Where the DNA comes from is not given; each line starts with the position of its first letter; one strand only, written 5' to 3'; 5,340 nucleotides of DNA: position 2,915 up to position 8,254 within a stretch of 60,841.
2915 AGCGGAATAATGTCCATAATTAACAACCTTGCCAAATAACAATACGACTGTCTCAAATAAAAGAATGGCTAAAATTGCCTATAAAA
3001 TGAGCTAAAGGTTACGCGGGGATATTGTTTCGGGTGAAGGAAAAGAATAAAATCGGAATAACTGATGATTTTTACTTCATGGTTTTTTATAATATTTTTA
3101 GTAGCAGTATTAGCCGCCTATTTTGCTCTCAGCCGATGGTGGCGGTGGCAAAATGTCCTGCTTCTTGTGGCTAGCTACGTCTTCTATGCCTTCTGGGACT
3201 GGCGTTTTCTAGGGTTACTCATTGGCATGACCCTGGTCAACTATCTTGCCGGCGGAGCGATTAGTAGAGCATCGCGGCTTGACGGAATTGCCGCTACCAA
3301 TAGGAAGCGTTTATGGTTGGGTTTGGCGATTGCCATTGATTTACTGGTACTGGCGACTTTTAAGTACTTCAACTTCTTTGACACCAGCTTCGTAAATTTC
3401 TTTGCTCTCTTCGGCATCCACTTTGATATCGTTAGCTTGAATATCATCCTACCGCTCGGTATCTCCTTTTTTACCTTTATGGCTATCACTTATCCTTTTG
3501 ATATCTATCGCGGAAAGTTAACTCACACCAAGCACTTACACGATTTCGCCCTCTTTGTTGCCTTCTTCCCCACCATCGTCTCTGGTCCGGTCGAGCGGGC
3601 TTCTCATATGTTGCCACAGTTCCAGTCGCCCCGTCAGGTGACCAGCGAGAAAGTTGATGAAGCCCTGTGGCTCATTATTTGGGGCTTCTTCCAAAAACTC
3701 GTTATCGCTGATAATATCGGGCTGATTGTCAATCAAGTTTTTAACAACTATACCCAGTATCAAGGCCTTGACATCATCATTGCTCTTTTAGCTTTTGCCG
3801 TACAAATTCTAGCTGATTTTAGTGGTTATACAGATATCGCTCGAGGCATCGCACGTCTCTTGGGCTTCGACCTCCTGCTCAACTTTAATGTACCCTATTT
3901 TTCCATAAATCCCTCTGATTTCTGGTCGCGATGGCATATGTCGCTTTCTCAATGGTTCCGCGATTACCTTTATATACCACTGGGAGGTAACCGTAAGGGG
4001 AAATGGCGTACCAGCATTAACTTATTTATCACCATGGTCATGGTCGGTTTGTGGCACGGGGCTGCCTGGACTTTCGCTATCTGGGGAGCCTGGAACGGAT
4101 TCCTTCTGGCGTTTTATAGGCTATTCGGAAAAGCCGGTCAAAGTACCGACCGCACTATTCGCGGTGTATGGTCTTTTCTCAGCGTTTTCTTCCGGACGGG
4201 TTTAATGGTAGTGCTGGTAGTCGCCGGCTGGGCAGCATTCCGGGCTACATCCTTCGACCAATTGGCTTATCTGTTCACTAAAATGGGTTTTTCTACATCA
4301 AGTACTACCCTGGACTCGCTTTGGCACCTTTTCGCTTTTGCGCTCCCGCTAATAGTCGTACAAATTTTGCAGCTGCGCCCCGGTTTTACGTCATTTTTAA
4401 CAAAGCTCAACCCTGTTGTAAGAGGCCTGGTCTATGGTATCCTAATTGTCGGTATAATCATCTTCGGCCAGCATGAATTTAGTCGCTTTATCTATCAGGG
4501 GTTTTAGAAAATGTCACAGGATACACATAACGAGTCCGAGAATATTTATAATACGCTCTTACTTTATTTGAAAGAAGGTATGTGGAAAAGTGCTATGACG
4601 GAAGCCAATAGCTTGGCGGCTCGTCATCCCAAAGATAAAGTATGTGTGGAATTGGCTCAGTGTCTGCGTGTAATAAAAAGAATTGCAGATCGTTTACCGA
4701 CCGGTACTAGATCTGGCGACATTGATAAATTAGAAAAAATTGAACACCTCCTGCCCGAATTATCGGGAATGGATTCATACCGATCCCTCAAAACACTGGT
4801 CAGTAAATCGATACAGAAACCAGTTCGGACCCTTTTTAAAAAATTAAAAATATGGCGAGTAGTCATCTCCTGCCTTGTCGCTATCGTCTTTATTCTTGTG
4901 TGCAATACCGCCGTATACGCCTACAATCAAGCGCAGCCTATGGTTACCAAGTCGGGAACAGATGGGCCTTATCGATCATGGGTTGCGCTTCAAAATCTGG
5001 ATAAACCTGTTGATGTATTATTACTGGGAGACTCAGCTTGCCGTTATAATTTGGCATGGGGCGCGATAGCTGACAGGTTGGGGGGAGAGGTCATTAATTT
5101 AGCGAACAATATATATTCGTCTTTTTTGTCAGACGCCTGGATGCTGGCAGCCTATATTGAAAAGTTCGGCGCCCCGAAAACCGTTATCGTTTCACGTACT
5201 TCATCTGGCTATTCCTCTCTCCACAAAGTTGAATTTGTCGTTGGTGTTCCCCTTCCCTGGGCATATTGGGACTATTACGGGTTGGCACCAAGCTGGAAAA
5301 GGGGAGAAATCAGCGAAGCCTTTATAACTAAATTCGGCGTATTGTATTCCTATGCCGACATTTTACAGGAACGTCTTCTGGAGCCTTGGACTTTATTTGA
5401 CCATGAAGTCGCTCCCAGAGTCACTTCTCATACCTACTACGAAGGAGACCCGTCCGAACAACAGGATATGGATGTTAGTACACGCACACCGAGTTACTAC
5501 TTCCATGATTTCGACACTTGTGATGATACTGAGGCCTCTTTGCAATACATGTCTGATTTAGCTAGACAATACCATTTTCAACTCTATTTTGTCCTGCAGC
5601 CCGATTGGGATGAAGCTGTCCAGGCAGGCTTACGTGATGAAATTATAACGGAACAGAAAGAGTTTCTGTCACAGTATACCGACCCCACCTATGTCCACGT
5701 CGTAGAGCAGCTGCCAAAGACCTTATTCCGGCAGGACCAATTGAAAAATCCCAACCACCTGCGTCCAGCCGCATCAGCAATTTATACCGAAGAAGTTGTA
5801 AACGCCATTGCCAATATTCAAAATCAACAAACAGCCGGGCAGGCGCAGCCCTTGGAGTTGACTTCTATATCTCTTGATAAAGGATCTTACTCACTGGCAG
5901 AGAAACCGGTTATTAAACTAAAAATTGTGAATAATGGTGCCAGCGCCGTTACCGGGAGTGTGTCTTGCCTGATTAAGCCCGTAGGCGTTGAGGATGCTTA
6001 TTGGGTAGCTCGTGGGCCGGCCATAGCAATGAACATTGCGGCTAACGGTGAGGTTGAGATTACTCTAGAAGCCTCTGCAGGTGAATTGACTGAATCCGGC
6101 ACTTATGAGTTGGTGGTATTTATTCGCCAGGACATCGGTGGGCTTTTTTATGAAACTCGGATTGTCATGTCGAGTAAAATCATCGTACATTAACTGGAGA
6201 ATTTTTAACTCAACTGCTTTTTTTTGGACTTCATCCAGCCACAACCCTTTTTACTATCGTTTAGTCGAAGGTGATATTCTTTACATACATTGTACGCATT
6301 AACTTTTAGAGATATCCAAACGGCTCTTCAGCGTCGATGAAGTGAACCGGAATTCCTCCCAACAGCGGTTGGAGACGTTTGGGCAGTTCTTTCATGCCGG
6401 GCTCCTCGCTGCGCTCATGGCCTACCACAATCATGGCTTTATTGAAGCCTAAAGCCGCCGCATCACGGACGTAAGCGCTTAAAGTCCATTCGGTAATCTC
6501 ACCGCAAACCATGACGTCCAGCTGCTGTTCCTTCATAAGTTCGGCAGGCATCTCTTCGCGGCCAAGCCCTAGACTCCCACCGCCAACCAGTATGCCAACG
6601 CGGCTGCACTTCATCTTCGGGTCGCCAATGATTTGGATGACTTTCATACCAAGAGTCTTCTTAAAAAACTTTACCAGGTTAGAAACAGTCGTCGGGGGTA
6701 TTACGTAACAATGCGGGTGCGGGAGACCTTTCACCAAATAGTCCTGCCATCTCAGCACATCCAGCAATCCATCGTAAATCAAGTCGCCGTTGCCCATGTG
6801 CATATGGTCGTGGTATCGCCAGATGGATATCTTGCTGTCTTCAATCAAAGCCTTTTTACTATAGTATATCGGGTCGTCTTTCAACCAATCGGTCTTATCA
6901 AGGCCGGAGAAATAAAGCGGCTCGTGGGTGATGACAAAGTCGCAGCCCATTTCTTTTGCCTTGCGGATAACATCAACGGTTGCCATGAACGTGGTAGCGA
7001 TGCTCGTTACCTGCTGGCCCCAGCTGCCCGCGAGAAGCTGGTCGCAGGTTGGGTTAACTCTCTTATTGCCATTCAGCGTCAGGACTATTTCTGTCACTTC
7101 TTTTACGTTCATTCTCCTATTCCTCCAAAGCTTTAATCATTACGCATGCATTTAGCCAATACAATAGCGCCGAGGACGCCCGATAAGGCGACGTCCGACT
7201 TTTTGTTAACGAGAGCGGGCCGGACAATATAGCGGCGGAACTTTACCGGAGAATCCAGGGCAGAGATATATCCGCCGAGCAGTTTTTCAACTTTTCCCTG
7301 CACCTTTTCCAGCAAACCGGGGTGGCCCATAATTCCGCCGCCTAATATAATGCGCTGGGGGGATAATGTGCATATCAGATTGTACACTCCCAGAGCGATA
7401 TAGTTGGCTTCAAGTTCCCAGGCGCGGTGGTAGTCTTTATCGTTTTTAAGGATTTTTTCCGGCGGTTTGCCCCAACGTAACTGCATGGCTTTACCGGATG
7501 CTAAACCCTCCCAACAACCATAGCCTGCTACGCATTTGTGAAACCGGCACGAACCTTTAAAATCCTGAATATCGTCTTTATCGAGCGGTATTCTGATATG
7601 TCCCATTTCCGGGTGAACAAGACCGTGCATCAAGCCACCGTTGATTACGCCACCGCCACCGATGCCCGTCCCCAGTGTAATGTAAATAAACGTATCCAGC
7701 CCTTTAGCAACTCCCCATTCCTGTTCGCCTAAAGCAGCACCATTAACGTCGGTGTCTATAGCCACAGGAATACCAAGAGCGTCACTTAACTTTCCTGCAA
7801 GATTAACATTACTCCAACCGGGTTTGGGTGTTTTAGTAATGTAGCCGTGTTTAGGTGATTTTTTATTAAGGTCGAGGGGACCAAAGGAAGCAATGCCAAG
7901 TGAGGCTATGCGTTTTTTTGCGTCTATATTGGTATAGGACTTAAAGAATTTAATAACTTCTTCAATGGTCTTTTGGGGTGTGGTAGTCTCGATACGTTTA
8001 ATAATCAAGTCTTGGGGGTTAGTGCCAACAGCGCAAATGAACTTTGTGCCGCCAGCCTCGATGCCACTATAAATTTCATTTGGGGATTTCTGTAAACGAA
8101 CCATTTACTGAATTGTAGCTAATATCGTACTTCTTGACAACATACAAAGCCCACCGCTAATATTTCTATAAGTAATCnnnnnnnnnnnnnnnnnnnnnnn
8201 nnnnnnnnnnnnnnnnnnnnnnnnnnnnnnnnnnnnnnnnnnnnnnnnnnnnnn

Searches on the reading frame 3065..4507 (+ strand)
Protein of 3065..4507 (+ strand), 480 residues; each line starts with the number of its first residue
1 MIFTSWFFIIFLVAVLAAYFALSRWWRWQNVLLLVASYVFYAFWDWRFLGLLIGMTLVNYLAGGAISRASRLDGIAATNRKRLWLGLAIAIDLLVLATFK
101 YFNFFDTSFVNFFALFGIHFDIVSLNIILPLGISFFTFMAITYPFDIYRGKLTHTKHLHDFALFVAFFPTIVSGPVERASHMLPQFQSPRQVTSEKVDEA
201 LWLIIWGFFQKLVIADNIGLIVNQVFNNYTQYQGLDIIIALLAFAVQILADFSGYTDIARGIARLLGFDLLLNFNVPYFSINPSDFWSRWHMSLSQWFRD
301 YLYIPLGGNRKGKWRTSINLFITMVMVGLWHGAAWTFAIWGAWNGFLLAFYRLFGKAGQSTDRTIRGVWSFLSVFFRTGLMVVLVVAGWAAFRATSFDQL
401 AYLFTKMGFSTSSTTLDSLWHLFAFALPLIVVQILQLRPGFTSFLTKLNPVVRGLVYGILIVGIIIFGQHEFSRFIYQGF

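Call 90: search_protein_families(library=pfam, proteins=[window:3065-4507:+], max_evalue=0.00001)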
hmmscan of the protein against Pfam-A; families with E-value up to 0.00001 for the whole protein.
window:3065-4507:+ (480 aa): 1 family
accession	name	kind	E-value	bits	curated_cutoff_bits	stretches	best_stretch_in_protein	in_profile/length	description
PF03062.24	MBOAT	-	5.1e-19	69.2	27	1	154-359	77-302/337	MBOAT, membrane-bound O-acyltransferase family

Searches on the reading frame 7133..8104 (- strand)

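Call 3: search_protein_families(library=pfam, proteins=[window:7133-8104:-])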
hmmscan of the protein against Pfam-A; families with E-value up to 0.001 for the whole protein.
window:7133-8104:- (323 aa): 1 family
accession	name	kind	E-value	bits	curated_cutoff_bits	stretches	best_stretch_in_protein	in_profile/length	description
PF00480.26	ROK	-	1.6e-56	192.4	22.9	1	12-293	1-272/294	ROK family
